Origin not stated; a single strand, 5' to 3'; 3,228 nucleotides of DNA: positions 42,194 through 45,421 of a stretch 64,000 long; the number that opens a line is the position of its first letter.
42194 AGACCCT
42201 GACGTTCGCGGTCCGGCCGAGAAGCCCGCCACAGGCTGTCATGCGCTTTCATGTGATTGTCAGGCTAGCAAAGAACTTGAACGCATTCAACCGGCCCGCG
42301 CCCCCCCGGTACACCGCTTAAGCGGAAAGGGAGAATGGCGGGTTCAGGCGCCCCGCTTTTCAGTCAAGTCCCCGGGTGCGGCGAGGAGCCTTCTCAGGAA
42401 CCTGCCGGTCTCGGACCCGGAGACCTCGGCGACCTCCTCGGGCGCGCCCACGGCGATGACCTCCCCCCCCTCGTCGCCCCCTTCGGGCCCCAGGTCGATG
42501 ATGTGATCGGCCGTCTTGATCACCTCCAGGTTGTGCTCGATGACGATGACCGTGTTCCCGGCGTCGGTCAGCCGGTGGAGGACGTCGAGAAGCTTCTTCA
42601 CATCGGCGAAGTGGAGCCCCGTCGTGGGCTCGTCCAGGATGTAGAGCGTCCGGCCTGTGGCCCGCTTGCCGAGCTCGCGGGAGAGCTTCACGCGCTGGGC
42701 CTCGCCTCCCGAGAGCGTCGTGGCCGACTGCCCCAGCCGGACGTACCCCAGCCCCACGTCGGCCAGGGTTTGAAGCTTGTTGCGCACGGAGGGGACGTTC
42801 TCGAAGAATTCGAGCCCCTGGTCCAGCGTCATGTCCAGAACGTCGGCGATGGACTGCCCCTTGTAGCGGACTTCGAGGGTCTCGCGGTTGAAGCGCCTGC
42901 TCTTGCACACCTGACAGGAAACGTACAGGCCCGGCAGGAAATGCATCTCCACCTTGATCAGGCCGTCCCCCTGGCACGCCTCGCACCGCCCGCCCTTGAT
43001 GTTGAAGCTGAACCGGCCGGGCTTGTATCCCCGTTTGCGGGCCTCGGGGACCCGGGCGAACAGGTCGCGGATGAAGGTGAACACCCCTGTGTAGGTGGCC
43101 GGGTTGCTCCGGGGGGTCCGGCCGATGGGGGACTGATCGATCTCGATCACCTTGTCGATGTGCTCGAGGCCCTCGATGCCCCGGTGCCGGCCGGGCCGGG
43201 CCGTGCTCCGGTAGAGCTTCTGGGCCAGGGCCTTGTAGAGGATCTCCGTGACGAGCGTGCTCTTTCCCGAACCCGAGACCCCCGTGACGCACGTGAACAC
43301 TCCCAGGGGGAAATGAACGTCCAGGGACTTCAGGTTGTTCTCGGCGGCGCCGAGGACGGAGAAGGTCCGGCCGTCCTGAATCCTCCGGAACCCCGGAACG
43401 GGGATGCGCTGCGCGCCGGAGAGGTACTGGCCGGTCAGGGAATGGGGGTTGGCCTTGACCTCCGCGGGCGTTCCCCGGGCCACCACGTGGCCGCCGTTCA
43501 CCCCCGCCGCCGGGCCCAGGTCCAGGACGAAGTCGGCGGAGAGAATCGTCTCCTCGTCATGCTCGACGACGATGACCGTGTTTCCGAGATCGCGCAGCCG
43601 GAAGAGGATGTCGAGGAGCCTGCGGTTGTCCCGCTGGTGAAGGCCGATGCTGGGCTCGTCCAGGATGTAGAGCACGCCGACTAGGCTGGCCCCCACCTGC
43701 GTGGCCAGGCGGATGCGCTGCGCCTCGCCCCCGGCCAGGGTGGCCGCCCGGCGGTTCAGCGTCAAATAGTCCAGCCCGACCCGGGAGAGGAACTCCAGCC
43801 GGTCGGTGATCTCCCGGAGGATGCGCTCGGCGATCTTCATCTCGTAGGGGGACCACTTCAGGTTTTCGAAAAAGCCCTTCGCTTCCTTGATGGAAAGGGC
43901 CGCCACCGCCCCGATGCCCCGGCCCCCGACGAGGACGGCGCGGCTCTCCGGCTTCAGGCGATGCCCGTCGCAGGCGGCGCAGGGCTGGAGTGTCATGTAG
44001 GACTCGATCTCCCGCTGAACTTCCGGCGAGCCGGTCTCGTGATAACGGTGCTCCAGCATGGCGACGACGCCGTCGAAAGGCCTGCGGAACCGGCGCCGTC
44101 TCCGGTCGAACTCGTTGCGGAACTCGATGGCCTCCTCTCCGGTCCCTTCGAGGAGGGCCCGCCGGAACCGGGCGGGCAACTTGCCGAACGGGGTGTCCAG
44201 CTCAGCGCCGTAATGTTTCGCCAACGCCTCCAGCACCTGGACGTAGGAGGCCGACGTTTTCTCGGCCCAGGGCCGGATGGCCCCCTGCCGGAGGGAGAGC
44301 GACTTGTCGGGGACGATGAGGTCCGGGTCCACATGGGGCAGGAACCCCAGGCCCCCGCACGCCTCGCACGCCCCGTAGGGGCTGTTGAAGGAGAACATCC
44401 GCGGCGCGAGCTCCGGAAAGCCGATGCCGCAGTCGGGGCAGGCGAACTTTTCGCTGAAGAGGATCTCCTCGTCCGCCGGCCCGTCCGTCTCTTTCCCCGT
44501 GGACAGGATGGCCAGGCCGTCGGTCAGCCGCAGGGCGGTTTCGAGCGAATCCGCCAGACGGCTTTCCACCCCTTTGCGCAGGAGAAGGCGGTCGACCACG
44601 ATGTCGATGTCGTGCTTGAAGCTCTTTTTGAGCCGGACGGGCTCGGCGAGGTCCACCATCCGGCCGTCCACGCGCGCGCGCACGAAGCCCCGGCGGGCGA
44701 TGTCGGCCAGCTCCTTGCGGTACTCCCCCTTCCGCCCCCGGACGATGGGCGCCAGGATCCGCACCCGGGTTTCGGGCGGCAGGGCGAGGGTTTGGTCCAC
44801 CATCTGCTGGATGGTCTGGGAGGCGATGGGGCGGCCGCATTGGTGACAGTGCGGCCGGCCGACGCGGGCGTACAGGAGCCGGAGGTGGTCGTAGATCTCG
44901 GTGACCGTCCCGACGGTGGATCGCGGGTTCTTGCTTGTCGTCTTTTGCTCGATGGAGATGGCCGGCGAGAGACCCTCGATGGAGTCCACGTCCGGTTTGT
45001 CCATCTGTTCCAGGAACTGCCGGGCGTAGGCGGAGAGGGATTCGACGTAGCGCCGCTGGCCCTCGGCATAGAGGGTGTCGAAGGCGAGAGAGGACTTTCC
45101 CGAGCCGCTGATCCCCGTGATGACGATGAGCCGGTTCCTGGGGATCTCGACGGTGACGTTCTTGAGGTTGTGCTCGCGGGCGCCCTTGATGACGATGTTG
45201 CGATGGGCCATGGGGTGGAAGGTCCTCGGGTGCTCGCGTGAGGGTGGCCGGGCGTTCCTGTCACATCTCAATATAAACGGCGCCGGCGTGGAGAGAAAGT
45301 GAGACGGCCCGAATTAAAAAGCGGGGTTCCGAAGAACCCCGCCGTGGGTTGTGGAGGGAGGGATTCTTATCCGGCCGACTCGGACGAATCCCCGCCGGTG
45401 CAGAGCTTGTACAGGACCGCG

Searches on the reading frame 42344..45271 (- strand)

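Call 61: search_protein_families(library=pfam, proteins=[window:42344-45271:-], max_evalue=0.00001)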
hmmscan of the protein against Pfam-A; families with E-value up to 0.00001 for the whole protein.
window:42344-45271:- (975 aa): 8 families
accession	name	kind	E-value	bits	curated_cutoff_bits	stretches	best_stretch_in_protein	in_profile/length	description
PF17755.6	UvrA_DNA-bind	-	4.8e-37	127.1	23.2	1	315-423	1-109/110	UvrA DNA-binding domain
PF17760.6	UvrA_inter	-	7.8e-35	119.5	23.3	1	152-257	1-106/109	UvrA interaction domain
PF00005.33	ABC_tran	-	2.1e-18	67.7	25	0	829-884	85-137/137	ABC transporter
PF02463.25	SMC_N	-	3.7e-10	40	40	0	851-926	135-210/220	RecF/RecN/SMC N terminal domain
PF13191.12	AAA_16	-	4.2e-09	37.5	32.6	0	43-97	21-81/167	AAA ATPase domain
PF13555.12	AAA_29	-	6.4e-08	32.7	27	0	657-674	23-39/61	P-loop containing region of AAA domain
PF20703.3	nSTAND1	-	1.3e-07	32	27.1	0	32-105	19-88/379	Novel STAND NTPase 1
PF13304.12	AAA_21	-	2.9e-06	28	27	0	871-917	256-302/304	AAA domain, putative AbiEii toxin, Type IV TA system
